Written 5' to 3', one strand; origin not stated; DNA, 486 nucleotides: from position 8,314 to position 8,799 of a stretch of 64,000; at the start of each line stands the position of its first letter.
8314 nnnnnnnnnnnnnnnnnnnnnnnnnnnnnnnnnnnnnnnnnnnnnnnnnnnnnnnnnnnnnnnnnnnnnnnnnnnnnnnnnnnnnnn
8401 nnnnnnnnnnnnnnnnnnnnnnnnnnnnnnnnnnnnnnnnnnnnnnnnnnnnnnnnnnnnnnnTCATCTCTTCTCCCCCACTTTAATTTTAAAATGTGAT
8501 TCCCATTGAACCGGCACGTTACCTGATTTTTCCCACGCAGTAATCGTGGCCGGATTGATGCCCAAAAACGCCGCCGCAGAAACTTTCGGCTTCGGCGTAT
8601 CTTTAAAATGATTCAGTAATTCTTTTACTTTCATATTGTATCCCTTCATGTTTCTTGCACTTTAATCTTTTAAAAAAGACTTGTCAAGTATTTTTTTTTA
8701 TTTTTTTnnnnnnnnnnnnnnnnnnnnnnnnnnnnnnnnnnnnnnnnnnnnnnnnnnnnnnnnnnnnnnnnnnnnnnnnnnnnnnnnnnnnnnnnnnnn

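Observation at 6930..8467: Two tandem ParB-N (Srx/CTPase-fold) proteins without a ParA partner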

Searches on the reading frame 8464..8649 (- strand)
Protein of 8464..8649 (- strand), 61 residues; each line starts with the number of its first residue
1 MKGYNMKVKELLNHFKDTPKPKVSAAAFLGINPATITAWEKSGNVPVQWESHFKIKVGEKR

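Call 3: search_protein_families(library=pfam, proteins=[window:8464-8649:-], max_evalue=0.01)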
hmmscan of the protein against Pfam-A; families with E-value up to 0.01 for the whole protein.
window:8464-8649:- (61 aa): 0 families

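Call 4: search_protein_families(library=phrogs, proteins=[window:8464-8649:-], max_evalue=0.001)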
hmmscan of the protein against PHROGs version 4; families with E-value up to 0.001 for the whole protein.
window:8464-8649:- (61 aa): 1 family
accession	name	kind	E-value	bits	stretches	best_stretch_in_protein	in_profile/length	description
phrog_409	-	transcription regulation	1.3e-05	26.7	1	3-51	12-55/127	transcriptional regulator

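Call 91: search_protein_families(library=padloc, proteins=[window:8464-8634:-], max_evalue=0.01)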
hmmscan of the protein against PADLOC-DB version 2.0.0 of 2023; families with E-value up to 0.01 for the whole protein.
window:8464-8634:- (56 aa): 0 families

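Call 92: search_protein_families(library=ncbifam, proteins=[window:8464-8634:-], max_evalue=0.001)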
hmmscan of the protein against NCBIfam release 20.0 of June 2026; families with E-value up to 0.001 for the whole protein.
window:8464-8634:- (56 aa): 0 families
